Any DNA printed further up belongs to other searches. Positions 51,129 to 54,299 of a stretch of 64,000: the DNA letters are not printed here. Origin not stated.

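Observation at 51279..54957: Unrecognised three-gene operon (46 aa, 222 aa, 956 aa) in a low-GC pocket bracketed by paralogous HTH genes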

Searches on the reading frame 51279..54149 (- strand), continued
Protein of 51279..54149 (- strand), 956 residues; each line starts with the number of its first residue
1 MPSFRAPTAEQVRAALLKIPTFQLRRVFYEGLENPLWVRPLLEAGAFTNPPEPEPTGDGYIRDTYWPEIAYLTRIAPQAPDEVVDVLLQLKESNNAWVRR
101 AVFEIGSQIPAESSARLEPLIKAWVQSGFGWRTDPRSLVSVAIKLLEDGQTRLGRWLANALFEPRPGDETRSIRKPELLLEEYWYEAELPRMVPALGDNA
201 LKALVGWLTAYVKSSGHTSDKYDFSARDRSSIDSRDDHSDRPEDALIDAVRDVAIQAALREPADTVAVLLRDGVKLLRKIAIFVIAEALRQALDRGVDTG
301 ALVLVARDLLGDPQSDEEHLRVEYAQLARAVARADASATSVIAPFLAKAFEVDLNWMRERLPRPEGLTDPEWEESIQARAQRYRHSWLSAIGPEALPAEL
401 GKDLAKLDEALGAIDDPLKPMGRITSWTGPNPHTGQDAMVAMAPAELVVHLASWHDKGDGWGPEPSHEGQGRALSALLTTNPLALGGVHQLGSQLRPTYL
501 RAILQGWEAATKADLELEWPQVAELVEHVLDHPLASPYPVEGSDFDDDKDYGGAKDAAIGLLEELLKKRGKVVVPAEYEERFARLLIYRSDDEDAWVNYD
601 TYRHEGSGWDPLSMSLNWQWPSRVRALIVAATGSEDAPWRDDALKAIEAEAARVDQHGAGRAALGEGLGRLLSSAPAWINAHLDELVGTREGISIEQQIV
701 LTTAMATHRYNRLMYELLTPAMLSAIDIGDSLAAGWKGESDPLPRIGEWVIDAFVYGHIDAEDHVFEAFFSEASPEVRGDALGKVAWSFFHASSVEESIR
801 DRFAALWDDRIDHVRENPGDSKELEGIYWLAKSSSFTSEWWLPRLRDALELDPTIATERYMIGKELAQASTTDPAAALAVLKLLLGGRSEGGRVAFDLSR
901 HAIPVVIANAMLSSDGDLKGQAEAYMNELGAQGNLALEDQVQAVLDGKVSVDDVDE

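Call 33: find_encoding_contigs(protein=P0018, flank=10000, max_places=2)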
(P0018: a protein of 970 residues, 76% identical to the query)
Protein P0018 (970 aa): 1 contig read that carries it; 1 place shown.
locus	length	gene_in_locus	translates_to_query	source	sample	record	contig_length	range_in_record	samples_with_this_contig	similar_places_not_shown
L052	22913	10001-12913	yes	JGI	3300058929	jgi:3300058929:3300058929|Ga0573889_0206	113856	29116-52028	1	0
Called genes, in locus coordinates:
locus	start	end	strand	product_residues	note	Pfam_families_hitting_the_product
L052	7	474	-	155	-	PF08327:AHSA1 (weak)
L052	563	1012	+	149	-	PF04892:VanZ-LLP1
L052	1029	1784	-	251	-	PF00657:Lipase_GDSL, PF13472:Lipase_GDSL_2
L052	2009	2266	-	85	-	PF11662:DUF3263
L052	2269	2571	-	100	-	-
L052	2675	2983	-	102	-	-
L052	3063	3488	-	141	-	-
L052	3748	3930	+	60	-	-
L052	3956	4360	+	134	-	PF06114:Peptidase_M78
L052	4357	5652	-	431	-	PF14659:Phage_int_SAM_3 (weak), PF22022:Phage_int_M (weak), PF00589:Phage_integrase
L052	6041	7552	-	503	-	-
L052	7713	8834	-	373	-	PF00589:Phage_integrase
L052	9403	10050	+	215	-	-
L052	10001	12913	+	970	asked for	-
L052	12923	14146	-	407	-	PF02661:Fic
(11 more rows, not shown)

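Call 35: predict_structure(alignment_id=A1)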
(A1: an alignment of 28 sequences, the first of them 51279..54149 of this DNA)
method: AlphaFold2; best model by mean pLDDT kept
length: 956 residues; sequences in the alignment: 28
mean_pLDDT: 87.6   pTM: 0.55
mean pLDDT of the five models: 87.6, 85.5, 85.5, 85.0, 84.2
residues with pLDDT >= 90: 558; 70-90: 332; 50-70: 46; < 50: 20
segments of 3 or more residues with pLDDT < 50: 236-239, 423-428, 889-894
pLDDT, mean of each block of 10 residues (from residue 1): 73 83 81 90 87 74 84 93 93 86 93 93 82 87 94 93 81 74 86 92 95 85 79 65 89 95 96 92 96 92 95 89 94 92 92 84 73 86 90 91 91 78 48 84 91 77 77 93 91 94 96 89 96 89 80 93 84 82 94 87 68 87 92 86 94 89 94 92 93 93 93 94 94 82 94 96 96 95 93 88 96 95 93 91 94 83 91 94 73 57 94 92 90 80 91 82
secondary structure, 60 per line:
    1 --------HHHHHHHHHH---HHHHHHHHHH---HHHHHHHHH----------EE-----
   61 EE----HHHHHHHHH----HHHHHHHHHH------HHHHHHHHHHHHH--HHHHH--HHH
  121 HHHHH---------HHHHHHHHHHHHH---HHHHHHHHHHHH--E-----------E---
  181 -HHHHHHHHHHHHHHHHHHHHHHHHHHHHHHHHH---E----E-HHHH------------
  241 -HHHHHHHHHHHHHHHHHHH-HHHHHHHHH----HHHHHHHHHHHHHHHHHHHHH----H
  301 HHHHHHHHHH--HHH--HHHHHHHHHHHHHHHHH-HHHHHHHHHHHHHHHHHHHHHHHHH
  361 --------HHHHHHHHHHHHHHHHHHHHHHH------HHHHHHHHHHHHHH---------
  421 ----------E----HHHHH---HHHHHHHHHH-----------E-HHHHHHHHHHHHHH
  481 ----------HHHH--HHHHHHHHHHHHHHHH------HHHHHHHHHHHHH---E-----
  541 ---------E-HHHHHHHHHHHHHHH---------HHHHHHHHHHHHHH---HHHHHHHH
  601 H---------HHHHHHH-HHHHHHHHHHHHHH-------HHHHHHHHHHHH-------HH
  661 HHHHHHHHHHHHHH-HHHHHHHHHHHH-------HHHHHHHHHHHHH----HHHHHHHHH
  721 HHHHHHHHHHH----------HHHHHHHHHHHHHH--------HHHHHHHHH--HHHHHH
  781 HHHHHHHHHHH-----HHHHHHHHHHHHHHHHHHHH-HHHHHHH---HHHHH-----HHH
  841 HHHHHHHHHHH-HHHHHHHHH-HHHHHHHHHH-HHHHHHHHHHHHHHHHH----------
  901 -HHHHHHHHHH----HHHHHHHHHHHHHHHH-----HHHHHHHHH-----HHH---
elements in order (helices of 4 or more, strands of 3 or more residues): H9-18 H22-31 H35-43 H67-75 H80-89 H96-108 H111-115 H118-125 H135-147 H151-162 H182-214 H225-228 H242-260 H262-270 H275-295 H300-310 H318-334 H336-360 H369-391 H398-411 H436-440 H444-453 H467-480 H491-494 H497-512 H519-531 H552-566 H576-589 H593-601 H611-617 H619-632 H640-651 H659-674 H676-687 H695-707 H712-731 H742-755 H764-772 H775-791 H797-816 H818-824 H828-832 H838-851 H853-861 H863-872 H874-890 H902-911 H916-931 H937-945

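Call 39: fold_search(model_id=the predicted structure, library=pdb)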
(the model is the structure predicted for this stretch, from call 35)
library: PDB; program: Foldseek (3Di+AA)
matches with E <= 10: 688; with E <= 0.001: 8
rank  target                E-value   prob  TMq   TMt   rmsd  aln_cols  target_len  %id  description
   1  7zbz_D                3.0e-04  1.00  0.22  0.20  23.5      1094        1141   11  CAND1 delhairpin-SCF-SKP2 CAND1 partly engaged SCF partly rocked (released 2023-04-19)
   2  8cdj_D                3.7e-04  1.00  0.26  0.28  24.3       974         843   11  CAND1 b-hairpin++-SCF-SKP2 CAND1 rolling SCF engaged (released 2023-04-19)
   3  6tc0_F                3.8e-04  1.00  0.23  0.22  25.8      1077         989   12  Crystal structure of MMS19-CIAO1-CIAO2B CIA targeting complex (released 2020-07-29)
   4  8a9j_A                7.0e-04  0.99  0.18  0.17  23.1      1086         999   13  Cryo-EM structure of USP1-UAF1 bound to FANCI and mono-ubiquitinated FANCD2 without ML323 (consensus reconstruction) (released 2022-10-12)
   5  7z8v_D                7.2e-04  1.00  0.18  0.16  26.0      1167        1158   12  CAND1-SCF-SKP2 (SKP1deldel) CAND1 engaged SCF rocked (released 2023-04-19)
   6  7zbw_D                7.7e-04  1.00  0.25  0.27  16.9       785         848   13  CAND1-SCF-SKP2 CAND1 rolling-2 SCF engaged (released 2023-04-19)
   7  8or3_C                8.6e-04  1.00  0.18  0.17  24.3      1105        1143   12  CAND1-CUL1-RBX1-SKP1-SKP2-DCNL1 (released 2023-06-28)
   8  9caf_D                9.5e-04  1.00  0.20  0.09  26.1      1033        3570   10  Cryo-EM structure of the reconstituted TRRAP lobe of the human TIP60 complex (composite structure) (released 2025-06-18)
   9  3wyf_F                1.1e-03  1.00  0.18  0.18  20.2       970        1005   11  Crystal structure of Xpo1p-Yrb2p-Gsp1p-GTP complex (released 2014-11-12)
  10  3w3u                  1.1e-03  1.00  0.21  0.20  23.4      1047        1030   11  Crystal structure of Kap121p mutant R349A/Q350A/D353A/E396A/N430K/D438A/N477A (released 2013-04-10)
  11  5ysu_C                1.1e-03  1.00  0.18  0.18  20.5       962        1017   11  Plumbagin in complex with CRM1-RanM189D-RanBP1 (released 2018-11-21)
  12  7zf1_A                1.1e-03  0.99  0.17  0.16  24.1      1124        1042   10  Structure of ubiquitinated FANCI in complex with FANCD2 and double-stranded DNA (released 2022-11-16)
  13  8cmk_A                1.2e-03  1.00  0.21  0.21  19.2      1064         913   11  Transportin-3 TNPO3 in complex with RSY region of CIRBP (released 2024-03-06)
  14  7q4o_A                1.2e-03  1.00  0.29  0.32  16.8      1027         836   11  Substrate-bound A-like U2 snRNP (released 2022-03-30)
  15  7kzv_U                1.2e-03  0.99  0.17  0.15  24.0      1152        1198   10  Structure of the human fanconi anaemia Core-UBE2T-ID-DNA complex in closed state (released 2021-03-10)
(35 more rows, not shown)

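Call 51: search_protein_families(library=phrogs, proteins=[window:51279-54149:-, L004:12881-13711:+], max_evalue=0.01)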
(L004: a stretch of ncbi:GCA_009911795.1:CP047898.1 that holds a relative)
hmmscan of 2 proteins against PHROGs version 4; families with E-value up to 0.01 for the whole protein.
window:51279-54149:- (956 aa): 0 families

L004:12881-13711:+ (276 aa): 0 families

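Call 59: search_protein_representatives(alignment_id=A1)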
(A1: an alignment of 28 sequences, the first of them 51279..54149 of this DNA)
Query: 28 sequences, 955 profile positions. Proteins with E-value up to 0.001 (for the whole library): 3915; up to 1e-10: 2713; up to 1e-30: 1304. The best 150 are listed.
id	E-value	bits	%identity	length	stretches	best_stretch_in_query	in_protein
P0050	0.0e+00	1619.0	-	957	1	1-955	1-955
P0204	0.0e+00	1380.1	-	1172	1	2-955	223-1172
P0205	0.0e+00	1377.4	-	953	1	3-955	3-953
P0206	0.0e+00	1248.0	-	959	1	1-954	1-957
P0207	0.0e+00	1189.1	-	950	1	1-946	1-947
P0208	0.0e+00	1153.1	-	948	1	1-946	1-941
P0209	0.0e+00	1143.5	-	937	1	1-944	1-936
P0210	0.0e+00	1138.1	-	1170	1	4-948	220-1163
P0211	0.0e+00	1087.9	-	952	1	1-955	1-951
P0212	0.0e+00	1087.2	-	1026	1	3-953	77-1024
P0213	0.0e+00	1065.5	-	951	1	1-955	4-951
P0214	0.0e+00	1047.4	-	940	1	1-944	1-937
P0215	0.0e+00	1025.8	-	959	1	1-944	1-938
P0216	0.0e+00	1024.1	-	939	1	1-943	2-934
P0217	0.0e+00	1023.0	-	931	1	16-946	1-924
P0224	2.5e-265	899.3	-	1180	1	2-945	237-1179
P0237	1.8e-198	678.0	-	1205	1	3-942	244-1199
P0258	1.1e-137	476.8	-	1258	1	4-942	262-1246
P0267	1.4e-123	430.2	-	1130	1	4-942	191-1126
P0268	1.4e-122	426.9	-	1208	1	2-941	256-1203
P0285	1.4e-111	390.5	-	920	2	367-943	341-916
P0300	1.9e-100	353.6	-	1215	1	2-943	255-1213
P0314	1.2e-91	324.5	-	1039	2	367-946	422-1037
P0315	4.5e-91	322.6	-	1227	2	600-944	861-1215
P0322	6.6e-87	308.8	-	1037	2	570-941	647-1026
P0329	2.2e-85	303.7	-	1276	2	4-483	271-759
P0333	1.1e-82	294.9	-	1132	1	27-935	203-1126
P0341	2.1e-78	280.7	-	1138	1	6-937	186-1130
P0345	1.7e-77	277.7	-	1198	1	2-943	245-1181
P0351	3.0e-76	273.6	-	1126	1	4-938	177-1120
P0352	3.1e-76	273.5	-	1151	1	26-936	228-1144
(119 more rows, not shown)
